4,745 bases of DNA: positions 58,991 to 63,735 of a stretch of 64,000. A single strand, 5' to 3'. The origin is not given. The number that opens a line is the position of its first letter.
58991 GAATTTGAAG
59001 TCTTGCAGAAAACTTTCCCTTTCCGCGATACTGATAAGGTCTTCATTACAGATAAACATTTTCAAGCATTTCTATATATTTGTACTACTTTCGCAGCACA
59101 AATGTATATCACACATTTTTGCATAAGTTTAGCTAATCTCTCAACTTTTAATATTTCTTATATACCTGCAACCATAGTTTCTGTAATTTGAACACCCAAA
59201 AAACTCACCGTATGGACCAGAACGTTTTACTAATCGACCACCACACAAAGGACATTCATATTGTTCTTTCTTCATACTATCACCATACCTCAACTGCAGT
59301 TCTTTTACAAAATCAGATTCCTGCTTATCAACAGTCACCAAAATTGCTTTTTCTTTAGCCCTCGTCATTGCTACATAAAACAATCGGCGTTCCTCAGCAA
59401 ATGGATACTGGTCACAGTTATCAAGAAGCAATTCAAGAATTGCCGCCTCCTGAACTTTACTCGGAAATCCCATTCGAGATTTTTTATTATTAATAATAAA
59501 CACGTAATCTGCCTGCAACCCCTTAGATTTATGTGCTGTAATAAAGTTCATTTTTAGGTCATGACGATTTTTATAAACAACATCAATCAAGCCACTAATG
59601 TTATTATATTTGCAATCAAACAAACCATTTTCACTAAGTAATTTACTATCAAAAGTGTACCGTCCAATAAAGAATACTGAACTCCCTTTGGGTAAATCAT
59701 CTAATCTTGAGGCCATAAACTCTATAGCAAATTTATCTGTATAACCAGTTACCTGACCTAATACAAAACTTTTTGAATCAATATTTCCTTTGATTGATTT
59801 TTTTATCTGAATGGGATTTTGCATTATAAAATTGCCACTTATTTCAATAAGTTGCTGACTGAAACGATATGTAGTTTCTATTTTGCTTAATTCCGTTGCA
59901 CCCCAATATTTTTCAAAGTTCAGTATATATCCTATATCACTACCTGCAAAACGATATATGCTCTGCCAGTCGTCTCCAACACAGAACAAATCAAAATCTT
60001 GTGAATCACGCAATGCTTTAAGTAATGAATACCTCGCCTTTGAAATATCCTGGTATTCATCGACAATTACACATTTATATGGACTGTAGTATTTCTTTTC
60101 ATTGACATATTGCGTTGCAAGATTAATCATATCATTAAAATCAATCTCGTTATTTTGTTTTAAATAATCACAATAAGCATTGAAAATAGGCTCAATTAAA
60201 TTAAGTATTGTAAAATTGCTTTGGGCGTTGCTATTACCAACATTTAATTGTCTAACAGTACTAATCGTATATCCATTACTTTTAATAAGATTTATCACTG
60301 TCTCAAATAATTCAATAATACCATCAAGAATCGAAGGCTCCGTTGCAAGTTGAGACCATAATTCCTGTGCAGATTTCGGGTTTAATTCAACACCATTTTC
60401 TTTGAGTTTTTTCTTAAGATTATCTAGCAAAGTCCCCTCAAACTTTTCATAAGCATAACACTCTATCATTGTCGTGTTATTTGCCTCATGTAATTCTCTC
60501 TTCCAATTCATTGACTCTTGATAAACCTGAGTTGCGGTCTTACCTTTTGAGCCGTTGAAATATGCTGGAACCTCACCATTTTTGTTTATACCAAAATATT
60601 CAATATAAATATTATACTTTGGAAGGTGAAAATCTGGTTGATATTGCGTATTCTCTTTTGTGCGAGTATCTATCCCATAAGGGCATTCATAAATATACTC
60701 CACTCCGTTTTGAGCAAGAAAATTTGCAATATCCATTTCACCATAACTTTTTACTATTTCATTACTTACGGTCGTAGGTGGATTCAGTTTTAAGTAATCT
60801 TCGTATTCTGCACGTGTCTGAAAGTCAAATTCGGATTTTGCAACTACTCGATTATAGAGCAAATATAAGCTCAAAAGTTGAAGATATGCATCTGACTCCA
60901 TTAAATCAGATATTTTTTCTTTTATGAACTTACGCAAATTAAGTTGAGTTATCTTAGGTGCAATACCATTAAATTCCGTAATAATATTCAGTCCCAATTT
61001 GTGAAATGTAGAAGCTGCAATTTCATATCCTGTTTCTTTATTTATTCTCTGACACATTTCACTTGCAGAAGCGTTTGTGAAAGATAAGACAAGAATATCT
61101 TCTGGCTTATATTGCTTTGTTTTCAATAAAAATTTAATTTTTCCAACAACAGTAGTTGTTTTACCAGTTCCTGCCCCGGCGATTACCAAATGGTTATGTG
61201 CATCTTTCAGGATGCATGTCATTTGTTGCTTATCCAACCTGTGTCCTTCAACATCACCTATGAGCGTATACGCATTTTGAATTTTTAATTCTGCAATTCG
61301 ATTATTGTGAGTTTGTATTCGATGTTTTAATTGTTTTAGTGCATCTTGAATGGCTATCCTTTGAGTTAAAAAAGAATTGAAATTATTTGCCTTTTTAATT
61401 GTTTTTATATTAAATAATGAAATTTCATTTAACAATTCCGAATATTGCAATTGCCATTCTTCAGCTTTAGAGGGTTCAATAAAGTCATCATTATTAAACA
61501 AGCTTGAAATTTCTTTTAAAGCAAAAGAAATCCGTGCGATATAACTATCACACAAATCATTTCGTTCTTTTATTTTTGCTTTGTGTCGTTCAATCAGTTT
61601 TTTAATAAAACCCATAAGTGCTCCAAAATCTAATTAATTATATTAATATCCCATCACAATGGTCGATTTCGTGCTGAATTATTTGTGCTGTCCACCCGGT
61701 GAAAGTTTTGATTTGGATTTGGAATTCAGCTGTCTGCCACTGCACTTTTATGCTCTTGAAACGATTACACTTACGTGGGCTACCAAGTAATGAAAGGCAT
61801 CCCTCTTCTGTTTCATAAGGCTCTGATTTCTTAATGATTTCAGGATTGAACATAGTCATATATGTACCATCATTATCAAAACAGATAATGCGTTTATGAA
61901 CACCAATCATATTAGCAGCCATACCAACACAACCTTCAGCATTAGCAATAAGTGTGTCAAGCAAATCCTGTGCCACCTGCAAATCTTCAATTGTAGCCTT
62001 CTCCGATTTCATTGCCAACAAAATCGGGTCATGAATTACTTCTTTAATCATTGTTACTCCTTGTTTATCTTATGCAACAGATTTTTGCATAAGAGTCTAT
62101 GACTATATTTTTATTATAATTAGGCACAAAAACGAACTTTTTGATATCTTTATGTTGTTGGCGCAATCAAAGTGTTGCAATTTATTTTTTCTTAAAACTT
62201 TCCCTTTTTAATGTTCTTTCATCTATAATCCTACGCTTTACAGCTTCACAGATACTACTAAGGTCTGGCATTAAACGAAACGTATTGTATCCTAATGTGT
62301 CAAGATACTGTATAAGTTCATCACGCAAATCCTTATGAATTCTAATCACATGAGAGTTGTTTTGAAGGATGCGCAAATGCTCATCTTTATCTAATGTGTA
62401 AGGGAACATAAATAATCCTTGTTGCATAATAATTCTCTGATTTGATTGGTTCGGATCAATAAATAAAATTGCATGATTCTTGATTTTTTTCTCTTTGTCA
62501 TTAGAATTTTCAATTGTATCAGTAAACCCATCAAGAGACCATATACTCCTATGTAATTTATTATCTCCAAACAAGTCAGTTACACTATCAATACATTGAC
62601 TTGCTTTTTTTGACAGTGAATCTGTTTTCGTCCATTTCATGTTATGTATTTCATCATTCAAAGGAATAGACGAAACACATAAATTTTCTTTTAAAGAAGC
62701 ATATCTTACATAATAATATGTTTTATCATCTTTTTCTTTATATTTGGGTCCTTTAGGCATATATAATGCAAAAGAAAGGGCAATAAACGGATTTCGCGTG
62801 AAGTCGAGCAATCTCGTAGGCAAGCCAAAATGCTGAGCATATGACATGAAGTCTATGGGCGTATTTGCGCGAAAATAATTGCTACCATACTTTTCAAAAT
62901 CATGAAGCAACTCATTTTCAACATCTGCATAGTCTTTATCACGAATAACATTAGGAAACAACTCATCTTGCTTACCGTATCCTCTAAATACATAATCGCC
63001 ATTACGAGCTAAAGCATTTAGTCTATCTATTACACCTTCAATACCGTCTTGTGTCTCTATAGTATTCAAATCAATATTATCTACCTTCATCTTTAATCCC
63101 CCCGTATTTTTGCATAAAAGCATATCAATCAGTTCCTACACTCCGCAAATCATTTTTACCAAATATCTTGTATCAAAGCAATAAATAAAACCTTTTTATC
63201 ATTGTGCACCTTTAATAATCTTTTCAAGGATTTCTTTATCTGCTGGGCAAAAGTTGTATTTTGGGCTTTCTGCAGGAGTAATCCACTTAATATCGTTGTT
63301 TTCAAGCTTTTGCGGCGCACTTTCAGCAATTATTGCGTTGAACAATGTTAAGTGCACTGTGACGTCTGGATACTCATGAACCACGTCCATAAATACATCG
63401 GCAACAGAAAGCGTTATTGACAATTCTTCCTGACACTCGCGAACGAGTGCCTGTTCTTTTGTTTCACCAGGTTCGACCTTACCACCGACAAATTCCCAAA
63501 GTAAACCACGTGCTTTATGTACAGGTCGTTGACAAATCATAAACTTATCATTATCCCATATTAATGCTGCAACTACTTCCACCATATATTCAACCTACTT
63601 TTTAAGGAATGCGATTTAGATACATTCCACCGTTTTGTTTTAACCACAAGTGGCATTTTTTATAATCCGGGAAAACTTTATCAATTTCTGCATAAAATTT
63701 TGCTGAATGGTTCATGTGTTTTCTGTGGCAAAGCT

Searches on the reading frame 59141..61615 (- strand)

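Call 24: search_protein_families(library=pfam, proteins=[window:59141-61615:-], max_evalue=0.01)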
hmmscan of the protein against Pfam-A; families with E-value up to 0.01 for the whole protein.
window:59141-61615:- (824 aa): 11 families
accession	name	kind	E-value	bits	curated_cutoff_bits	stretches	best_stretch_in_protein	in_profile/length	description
PF00580.27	UvrD-helicase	-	6.2e-44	151.1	23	1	128-569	2-268/271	UvrD/REP helicase N-terminal domain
PF13245.12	AAA_19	-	1.7e-22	80.5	25.1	1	139-556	11-133/134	AAA domain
PF13361.12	UvrD_C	-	7.7e-13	49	25.6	1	688-760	286-346/350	UvrD-like helicase C-terminal domain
PF13538.12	UvrD_C_2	-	7.4e-12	45.4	27.4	1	732-760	24-52/52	UvrD-like helicase C-terminal domain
PF01396.24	Zn_ribbon_Top1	-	3.3e-09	36.8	32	1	787-823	3-37/39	Topoisomerase DNA binding C4 zinc finger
PF13086.12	AAA_11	-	1.5e-06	28.6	27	1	131-237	9-116/257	AAA domain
PF01443.25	Viral_helicase1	-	2.7e-05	24.5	21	0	507-616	52-158/228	Viral superfamily 1 RNA helicase core domain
PF21445.3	ADDB_N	-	3.2e-05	23.7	26.6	0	432-535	114-220/290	ADDB, N-terminal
PF13604.12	AAA_30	-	8.8e-05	22.8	27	0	136-207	14-76/191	AAA domain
PF13401.12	AAA_22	-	0.0012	19.6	27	0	491-547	66-122/130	AAA domain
PF00270.35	DEAD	-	0.0055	16.9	26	0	132-197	8-71/167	DEAD/DEAH box helicase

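Call 93: search_protein_families(library=padloc, proteins=[window:59141-61615:-], max_evalue=0.00001)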
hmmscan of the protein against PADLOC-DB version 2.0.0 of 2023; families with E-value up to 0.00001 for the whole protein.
window:59141-61615:- (824 aa): 46 families (the best 25 are shown)
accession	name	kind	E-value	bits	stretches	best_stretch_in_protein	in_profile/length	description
PDLC03802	RTasHel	-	1.3e-43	147.8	3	473-609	148-285/675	DRT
PDLC00117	GajB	-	3.1e-42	142.9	3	451-599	153-304/604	UrvD helicase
PDLC00132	GajB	-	4.3e-36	122.7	2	471-616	168-318/625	UrvD helicase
PDLC00114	GajB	-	1e-34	118.1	2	471-604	169-306/635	UrvD helicase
PDLC00107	GajB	-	2.9e-33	113.3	3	123-238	12-128/587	UrvD helicase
PDLC00103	GajB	-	5.6e-32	109.4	3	445-599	138-297/612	UrvD helicase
PDLC00127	GajB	-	2.6e-25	87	2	469-600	153-292/594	UrvD helicase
PDLC00122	GajB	-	1.8e-23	81.3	2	494-605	143-255/502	UrvD helicase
PDLC00129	GajB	-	2.4e-23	80.6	2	493-608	200-320/594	UrvD helicase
PDLC00123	GajB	-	4.9e-23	79.6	3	511-600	175-262/540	UrvD helicase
PDLC00134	GajB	-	6e-23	79.6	2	124-218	14-112/431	UrvD helicase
PDLC00130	GajB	-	1.3e-22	77.8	1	480-602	168-295/589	UrvD helicase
PDLC00104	GajB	-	8.1e-22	75.7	3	131-214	7-94/574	UrvD helicase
PDLC00135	GajB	-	1.2e-20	71.9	2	130-278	11-139/603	UrvD helicase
PDLC00136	GajB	-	2.8e-20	70.7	1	512-586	206-278/570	UrvD helicase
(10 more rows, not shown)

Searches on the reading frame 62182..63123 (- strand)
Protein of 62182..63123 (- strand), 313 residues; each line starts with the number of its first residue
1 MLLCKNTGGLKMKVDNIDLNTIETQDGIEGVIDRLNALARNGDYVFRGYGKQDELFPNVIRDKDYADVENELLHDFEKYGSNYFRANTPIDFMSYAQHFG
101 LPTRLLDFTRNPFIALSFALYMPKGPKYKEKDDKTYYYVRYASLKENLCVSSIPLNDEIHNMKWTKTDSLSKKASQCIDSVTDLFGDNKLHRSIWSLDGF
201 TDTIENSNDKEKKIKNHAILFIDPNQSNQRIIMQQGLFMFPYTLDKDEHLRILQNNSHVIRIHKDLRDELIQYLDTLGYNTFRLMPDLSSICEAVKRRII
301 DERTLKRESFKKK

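Call 24: search_protein_families(library=pfam, proteins=[window:62182-63123:-], max_evalue=0.01)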
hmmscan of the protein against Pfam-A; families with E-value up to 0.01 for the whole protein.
window:62182-63123:- (313 aa): 1 family
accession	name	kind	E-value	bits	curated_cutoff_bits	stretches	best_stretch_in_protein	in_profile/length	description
PF08867.16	FRG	-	2.6e-17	63.9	25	1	43-121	2-87/94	FRG domain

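Call 93: search_protein_families(library=padloc, proteins=[window:62182-63123:-], max_evalue=0.00001)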
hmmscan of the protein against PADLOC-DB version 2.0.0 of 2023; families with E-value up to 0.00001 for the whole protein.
window:62182-63123:- (313 aa): 13 families
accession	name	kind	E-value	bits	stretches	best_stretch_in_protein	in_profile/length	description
PDLC04938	PDC-S15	-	4.4e-39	132.6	1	26-300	46-271/276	-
PDLC04936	PDC-S15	-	2.7e-33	113.6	1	22-299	21-296/300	-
PDLC04933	PDC-S15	-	9.1e-30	102.1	1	28-299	12-280/286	-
PDLC04937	PDC-S15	-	4.3e-24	83.5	2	38-141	31-143/254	-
PDLC04930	PDC-S15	-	2.6e-18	64.2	1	62-308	53-288/380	-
PDLC04927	PDC-S15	-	7.4e-18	62.6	1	39-270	34-258/422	-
PDLC04932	PDC-S15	-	5.9e-16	56.7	1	68-301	90-321/324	-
PDLC04926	PDC-S15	-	2e-14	51.4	1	29-300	20-296/300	-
PDLC04929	PDC-S15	-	3.8e-14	51.3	1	64-300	64-302/308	-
PDLC04931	PDC-S15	-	4.8e-11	41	1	94-299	130-272/282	-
PDLC04934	PDC-S15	-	4.7e-10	37.1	1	32-147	49-175/416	-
PDLC04940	PDC-S15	-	1.4e-09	35.9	1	89-135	122-165/280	-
PDLC04939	PDC-S15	-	1.2e-07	28.9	1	53-131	42-119/487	-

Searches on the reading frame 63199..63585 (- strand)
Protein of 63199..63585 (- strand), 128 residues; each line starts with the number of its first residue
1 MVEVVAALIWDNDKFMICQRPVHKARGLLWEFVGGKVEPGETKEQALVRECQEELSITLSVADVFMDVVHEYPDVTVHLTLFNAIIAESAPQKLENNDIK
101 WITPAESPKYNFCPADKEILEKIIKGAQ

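Call 93: search_protein_families(library=padloc, proteins=[window:63199-63585:-], max_evalue=0.00001)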
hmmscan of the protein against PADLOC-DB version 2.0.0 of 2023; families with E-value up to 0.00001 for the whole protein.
window:63199-63585:- (128 aa): 1 family
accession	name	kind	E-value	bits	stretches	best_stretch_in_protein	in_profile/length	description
PDLC04899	PDC-S07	-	5.1e-42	140.7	1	2-125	7-130/135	-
